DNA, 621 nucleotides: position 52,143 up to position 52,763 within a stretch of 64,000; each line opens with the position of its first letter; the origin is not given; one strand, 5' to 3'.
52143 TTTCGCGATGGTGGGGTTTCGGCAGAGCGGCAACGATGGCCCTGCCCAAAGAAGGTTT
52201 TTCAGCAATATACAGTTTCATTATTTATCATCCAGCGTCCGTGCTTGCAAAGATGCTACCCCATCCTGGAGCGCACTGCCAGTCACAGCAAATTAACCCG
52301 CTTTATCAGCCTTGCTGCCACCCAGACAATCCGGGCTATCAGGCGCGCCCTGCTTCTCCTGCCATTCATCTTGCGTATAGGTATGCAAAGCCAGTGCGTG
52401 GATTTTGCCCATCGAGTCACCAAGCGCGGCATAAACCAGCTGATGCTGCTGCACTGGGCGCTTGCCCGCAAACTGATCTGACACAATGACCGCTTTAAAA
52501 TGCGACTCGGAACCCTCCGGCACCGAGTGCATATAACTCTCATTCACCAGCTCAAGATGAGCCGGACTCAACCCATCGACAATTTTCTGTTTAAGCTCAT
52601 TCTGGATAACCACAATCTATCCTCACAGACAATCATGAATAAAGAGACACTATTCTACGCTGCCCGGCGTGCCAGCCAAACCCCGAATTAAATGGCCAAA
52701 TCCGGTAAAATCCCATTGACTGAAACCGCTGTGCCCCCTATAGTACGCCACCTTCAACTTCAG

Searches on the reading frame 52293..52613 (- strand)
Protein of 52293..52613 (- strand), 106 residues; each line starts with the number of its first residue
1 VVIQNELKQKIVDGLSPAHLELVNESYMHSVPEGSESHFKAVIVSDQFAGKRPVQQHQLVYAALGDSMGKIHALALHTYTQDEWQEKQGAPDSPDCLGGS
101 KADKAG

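Call 7: find_encoding_contigs(protein=window:52293-52613:-, flank=6000, max_places=10)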
Protein window:52293-52613:- (106 aa): 1 contig read that carries it; 1 place shown.
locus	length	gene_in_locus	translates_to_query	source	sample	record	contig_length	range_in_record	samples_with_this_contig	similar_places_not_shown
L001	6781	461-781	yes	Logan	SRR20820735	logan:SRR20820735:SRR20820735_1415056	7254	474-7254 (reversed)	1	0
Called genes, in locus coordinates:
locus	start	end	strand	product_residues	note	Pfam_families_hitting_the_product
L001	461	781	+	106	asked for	PF01722:BolA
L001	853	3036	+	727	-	PF01751:Toprim, PF01131:Topoisom_bac, PF01396:Zn_ribbon_Top1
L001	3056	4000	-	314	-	PF00126:HTH_1, PF03466:LysR_substrate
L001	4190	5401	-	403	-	PF00067:p450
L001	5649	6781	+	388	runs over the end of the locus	PF03403:PAF-AH_p_II (faint), PF12740:PETase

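Call 19: find_homologous_proteins(query=window:52293-52613:-)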
Query window:52293-52613:- (106 aa): 5586 proteins with E <= 0.001 among 5598 candidates; the best 120 are listed.
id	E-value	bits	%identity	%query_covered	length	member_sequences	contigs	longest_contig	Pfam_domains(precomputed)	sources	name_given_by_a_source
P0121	2.5e-64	232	100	100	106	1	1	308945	PF01722.24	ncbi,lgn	-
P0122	2.7e-46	174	75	98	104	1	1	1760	PF01722.24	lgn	-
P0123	1.3e-43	165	75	99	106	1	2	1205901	PF01722.24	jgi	-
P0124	3.0e-43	164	75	96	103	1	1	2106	PF01722.24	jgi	jgi:BolA protein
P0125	2.9e-41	158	71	97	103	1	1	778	PF01722.24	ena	-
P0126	3.1e-41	158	73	97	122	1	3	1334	PF01722.24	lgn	-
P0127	1.0e-38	150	70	97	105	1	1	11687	PF01722.24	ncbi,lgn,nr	ncbi:MAG TPA: BolA/IbaG family iron-sulfur metabolism protein [Pseudomonadales bacterium]|nr:BolA/Ib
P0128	1.4e-38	149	68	98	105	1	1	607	PF01722.24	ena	-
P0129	2.1e-38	148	68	98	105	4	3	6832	PF01722.24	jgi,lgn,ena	jgi:BolA protein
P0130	3.8e-38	148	67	98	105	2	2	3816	PF01722.24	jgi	jgi:BolA protein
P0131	4.7e-38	147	69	97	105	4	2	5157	PF01722.24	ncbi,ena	-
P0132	1.3e-37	146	66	98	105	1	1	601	PF01722.24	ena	-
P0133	1.3e-37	146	69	95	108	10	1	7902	PF01722.24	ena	-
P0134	1.3e-37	146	69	94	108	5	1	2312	PF01722.24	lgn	-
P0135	1.3e-37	146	67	96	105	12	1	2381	PF01722.24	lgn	-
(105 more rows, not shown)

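Call 23: find_encoding_contigs(protein=P0123, flank=4000, max_places=4)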
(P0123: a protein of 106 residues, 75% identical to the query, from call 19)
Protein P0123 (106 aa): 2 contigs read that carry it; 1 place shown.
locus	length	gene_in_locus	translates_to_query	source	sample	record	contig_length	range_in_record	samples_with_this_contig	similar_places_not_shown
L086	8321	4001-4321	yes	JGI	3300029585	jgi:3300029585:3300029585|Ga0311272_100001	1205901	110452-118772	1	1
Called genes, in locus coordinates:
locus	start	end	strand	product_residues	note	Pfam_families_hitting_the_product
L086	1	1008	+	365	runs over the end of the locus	PF04909:Amidohydro_2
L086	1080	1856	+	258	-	PF18884:TSP3_bac (faint)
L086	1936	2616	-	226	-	PF11769:DUF3313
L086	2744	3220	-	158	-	PF03061:4HBT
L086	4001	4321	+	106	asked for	PF01722:BolA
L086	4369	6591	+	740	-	PF01751:Toprim, PF01131:Topoisom_bac, PF01396:Zn_ribbon_Top1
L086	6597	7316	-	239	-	PF04452:Methyltrans_RNA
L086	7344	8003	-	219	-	-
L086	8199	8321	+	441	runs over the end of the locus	PF00919:UPF0004, PF04055:Radical_SAM, PF18693:TRAM_2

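Call 24: find_encoding_contigs(protein=P0127, flank=4000, max_places=4)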
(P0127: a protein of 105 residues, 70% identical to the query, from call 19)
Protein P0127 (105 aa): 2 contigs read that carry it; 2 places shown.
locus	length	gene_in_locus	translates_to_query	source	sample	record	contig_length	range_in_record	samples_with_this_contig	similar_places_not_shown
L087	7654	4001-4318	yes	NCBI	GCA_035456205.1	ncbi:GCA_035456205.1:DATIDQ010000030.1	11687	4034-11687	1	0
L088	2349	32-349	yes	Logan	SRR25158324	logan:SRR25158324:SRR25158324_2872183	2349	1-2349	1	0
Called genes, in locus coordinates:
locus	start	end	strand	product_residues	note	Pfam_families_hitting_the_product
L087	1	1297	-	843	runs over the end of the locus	PF12704:MacB_PCD (faint), PF02687:FtsX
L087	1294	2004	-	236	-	PF00005:ABC_tran, PF02463:SMC_N (faint), PF13304:AAA_21 (faint)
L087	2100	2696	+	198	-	PF25182:NonGDSL (weak), PF00657:Lipase_GDSL, PF13472:Lipase_GDSL_2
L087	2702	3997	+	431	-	PF00202:Aminotran_3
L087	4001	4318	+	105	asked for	PF01722:BolA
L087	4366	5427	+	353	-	-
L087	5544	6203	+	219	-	-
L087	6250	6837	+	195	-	PF00881:Nitroreductase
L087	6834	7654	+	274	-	PF03023:MurJ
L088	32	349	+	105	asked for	PF01722:BolA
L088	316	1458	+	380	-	-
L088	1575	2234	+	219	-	-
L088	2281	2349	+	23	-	?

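Call 30: find_encoding_contigs(protein=P0122, flank=3000, max_places=4)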
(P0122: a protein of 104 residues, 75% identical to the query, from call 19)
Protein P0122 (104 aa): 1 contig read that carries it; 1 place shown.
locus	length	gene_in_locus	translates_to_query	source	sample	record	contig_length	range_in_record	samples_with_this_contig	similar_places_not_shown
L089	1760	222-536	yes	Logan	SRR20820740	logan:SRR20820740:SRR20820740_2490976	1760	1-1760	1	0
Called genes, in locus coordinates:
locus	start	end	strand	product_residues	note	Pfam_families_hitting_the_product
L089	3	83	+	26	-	?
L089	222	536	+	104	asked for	PF01722:BolA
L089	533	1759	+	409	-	?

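Call 31: find_encoding_contigs(protein=P0124, flank=3000, max_places=4)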
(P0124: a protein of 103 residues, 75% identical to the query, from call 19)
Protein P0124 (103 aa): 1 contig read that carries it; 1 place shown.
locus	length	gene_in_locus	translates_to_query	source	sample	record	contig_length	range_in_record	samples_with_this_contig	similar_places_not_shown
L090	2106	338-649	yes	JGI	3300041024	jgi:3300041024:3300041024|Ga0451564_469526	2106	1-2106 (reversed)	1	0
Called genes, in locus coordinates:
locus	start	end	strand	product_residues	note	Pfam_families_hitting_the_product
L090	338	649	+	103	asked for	PF01722:BolA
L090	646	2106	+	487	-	?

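Call 37: find_related_loci(query=A1, collection=metagenome_contigs, flank=2500)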
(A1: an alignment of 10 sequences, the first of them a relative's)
Query A1 (106 aa) in metagenome_contigs; peptide patterns used: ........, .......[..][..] (x = any residue, [..] = any of these).
428 stretches matched a pattern; 423 encode a relative of the query (tblastn E <= 1e-3); the best 80 are kept; 80 distinct loci.
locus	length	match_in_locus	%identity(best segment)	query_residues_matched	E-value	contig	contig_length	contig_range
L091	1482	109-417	71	1-103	2e-47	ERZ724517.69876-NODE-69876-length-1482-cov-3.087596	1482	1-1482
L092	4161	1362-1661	71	3-103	5e-45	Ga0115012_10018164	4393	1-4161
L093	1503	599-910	68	1-104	9e-46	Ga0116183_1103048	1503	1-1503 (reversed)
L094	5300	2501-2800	69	3-103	2e-44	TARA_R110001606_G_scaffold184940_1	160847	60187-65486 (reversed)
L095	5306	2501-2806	65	2-104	1e-43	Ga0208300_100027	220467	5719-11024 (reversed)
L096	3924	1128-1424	70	4-103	7e-44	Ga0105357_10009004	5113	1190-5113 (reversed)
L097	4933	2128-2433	65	2-104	1e-43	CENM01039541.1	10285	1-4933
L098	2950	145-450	65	2-104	6e-44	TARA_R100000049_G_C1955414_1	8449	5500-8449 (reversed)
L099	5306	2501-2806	65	2-104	1e-43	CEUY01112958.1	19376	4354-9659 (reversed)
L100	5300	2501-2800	69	3-103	6e-44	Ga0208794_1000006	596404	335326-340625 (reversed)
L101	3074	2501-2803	66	1-101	4e-43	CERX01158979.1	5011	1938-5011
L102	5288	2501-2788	68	9-104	5e-43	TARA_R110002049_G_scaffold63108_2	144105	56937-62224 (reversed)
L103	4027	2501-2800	67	4-104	1e-42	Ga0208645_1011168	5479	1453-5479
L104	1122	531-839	63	1-103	2e-44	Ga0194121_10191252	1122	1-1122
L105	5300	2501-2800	68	3-103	2e-42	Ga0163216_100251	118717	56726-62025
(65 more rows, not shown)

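Call 40: find_encoding_contigs(protein=P0126, flank=3000, max_places=4)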
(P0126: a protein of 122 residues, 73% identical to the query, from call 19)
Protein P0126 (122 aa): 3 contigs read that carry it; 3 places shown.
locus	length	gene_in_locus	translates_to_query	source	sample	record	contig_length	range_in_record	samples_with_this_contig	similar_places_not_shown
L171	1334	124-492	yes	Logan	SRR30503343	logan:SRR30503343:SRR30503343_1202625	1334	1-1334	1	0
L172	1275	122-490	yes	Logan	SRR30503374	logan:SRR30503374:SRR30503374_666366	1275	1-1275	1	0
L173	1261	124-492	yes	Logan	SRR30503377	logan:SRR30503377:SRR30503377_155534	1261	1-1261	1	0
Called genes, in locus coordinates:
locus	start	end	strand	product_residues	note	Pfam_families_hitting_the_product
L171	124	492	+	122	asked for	PF01722:BolA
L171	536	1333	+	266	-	?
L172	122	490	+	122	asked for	PF01722:BolA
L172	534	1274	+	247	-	?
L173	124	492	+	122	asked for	PF01722:BolA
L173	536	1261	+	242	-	?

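Call 41: find_encoding_contigs(protein=P0125, flank=3000, max_places=4)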
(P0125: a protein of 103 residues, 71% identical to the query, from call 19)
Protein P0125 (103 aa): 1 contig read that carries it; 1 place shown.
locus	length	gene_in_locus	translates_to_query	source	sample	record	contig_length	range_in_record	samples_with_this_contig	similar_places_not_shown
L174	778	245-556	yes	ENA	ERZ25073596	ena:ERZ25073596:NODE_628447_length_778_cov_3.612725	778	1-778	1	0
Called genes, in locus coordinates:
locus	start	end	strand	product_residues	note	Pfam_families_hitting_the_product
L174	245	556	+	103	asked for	PF01722:BolA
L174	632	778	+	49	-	?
